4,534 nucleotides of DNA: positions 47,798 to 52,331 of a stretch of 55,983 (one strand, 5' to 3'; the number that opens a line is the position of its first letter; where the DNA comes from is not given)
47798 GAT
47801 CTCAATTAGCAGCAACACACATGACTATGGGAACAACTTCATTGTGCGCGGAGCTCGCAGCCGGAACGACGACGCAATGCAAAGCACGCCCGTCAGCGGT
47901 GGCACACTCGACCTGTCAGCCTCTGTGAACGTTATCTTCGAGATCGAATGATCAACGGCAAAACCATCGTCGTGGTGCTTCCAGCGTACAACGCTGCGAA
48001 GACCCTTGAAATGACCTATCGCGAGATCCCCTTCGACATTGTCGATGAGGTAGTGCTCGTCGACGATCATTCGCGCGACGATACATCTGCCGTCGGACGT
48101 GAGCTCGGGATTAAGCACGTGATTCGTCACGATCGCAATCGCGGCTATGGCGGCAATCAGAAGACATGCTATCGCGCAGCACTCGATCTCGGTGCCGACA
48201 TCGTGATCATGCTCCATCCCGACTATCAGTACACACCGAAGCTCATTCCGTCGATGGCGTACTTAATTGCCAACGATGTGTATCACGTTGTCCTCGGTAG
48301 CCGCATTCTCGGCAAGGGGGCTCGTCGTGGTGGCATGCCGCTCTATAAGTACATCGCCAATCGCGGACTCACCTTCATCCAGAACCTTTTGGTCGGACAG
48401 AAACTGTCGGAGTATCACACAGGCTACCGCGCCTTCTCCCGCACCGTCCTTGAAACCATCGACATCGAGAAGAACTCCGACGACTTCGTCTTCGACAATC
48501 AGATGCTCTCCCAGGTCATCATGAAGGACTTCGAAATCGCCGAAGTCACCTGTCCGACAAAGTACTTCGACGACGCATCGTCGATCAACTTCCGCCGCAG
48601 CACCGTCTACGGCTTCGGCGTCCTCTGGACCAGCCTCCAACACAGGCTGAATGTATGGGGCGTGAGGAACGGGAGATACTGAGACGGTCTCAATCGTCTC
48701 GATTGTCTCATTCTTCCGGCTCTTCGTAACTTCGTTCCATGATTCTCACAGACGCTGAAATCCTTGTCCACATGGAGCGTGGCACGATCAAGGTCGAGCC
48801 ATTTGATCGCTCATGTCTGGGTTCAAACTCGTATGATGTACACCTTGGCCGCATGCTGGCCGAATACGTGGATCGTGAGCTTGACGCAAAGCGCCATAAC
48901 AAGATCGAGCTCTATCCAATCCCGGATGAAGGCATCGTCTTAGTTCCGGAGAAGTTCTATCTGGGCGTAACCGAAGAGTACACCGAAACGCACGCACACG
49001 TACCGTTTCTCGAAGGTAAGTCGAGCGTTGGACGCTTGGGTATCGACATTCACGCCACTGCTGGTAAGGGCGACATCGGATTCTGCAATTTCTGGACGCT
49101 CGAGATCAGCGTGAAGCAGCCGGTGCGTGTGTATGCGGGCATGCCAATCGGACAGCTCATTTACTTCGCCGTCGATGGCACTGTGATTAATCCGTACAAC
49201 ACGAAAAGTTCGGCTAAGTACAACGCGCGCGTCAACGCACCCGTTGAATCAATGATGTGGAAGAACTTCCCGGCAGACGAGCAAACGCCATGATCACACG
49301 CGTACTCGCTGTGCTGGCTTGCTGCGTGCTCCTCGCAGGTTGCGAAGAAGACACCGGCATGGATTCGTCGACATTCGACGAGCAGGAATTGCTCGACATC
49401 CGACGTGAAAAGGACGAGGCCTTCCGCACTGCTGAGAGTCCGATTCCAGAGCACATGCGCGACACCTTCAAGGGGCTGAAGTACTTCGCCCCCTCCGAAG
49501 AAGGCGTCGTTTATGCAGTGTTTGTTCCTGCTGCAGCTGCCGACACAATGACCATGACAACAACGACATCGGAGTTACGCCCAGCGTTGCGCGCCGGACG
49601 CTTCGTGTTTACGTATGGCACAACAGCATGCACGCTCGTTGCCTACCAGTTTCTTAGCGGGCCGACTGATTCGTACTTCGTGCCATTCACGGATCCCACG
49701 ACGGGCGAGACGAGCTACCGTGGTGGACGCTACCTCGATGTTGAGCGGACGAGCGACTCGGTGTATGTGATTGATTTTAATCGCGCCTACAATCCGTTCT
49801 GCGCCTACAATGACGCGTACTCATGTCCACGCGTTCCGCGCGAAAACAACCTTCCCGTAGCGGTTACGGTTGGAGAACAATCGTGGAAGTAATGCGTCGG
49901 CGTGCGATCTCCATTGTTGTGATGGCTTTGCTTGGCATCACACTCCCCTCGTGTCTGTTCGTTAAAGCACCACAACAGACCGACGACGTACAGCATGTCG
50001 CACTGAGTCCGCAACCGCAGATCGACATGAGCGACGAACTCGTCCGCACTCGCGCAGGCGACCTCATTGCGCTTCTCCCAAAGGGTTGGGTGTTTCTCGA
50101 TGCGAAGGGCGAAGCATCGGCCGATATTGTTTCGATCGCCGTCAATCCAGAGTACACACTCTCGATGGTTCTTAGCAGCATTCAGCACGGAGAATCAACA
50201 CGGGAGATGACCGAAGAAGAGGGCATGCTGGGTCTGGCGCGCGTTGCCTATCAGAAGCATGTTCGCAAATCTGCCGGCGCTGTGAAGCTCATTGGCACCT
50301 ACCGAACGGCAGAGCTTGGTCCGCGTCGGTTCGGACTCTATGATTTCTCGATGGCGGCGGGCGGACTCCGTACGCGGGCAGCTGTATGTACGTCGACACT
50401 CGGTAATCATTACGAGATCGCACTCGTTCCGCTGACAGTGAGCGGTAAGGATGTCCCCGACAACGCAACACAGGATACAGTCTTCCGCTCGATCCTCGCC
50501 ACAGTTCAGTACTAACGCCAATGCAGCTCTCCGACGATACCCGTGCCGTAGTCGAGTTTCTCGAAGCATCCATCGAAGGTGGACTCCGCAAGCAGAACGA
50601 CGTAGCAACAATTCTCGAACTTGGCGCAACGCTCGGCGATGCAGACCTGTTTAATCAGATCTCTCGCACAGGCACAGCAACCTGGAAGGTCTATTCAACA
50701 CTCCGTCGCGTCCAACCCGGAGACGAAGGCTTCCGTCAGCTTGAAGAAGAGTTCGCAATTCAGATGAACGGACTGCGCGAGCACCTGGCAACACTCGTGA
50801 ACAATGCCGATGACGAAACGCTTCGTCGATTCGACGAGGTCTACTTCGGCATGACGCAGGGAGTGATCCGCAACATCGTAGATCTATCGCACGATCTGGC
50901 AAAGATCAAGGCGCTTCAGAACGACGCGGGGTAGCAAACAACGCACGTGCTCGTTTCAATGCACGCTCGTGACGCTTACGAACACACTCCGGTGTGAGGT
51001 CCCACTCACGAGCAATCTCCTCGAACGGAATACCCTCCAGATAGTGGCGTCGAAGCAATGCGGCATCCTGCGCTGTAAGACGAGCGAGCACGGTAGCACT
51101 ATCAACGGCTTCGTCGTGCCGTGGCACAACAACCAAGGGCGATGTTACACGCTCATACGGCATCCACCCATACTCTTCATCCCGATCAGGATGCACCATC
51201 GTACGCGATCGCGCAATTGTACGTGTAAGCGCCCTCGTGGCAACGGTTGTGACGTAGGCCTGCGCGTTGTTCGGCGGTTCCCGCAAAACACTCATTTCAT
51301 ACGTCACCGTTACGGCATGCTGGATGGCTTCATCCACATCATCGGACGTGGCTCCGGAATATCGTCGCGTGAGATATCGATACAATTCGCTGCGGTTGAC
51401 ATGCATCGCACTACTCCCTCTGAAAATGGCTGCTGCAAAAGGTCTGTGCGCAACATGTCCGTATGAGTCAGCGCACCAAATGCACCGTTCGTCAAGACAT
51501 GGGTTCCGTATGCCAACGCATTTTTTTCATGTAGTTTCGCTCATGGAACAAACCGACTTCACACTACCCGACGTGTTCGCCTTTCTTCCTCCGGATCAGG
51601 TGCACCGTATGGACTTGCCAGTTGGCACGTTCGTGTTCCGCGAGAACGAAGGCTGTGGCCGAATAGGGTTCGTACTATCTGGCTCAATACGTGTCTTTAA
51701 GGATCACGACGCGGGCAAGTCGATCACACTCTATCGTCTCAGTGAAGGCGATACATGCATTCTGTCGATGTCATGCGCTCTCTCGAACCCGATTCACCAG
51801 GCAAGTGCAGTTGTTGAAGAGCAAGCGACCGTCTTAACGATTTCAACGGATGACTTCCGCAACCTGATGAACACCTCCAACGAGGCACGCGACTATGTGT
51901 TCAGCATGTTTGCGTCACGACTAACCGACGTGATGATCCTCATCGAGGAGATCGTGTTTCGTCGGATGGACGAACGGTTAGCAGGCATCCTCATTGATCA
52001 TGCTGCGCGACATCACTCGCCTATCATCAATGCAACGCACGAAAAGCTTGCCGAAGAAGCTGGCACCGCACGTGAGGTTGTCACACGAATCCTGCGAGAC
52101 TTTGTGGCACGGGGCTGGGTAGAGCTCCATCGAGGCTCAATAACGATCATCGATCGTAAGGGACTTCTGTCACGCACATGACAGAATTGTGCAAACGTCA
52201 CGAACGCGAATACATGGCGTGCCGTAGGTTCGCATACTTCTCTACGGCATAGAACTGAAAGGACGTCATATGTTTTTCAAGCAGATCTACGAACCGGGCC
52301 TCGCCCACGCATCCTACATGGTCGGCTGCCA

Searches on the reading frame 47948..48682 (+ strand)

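Call 14: search_protein_families(library=ncbifam, proteins=[window:47948-48682:+], max_evalue=0.00001)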
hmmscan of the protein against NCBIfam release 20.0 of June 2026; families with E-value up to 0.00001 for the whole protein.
window:47948-48682:+ (244 aa): 7 families
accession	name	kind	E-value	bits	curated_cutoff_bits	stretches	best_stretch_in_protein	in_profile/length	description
NF058614.1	PPMAGASynPpgS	equivalog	1.4e-16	60.6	370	1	8-208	3-200/226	polyprenyl-phospho-N-acetylgalactosaminyl synthase PpgS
NF041391.1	DPhHxTase_Halo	equivalog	2.3e-16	59.4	375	1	14-201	4-180/213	dolichyl-phosphate hexose transferase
TIGR04182.1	glyco_TIGR04182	equivalog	1.3e-15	57.6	325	1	7-206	2-190/293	S-layer glycoprotein N-glycosyltransferase AglJ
NF010496.0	PRK13915.1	equivalog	2.1e-07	30.3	262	1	3-103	29-138/307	glucosyl-3-phosphoglycerate synthase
NF007986.1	PRK10714.1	equivalog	2.4e-07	30.1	529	1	6-171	7-172/316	undecaprenyl-phosphate 4-deoxy-4-formamido-L-arabinose transferase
NF047588.1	GlcsyltransPgfSStrep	equivalog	8.8e-07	28.4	500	1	7-172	3-168/308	glycosyltransferase PgfS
NF041875.1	EPS_EpsD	equivalog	3.7e-06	26.6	370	1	9-141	3-140/325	exopolysaccharide biosynthesis glycosyltransferase EpsD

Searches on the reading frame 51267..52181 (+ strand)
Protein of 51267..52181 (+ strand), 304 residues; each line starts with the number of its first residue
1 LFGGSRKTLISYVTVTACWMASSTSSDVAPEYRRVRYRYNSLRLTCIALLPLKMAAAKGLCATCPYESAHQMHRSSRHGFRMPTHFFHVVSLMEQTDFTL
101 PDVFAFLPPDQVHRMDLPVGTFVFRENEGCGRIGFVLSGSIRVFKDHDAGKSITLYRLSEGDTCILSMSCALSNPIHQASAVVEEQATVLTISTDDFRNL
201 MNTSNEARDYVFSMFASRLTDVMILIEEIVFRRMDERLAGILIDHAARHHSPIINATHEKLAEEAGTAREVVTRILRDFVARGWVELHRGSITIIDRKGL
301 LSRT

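Call 43: search_protein_families(library=pfam, proteins=[window:51267-52181:+], max_evalue=0.00001)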
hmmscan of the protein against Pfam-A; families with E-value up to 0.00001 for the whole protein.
window:51267-52181:+ (304 aa): 2 families
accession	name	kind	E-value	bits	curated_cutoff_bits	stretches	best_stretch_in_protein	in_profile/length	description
PF13545.12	HTH_Crp_2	-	2.1e-15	56.9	27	1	236-301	1-68/70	Crp-like helix-turn-helix domain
PF00027.35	cNMP_binding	-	1.1e-13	51.4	27.5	1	117-203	4-88/89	Cyclic nucleotide-binding domain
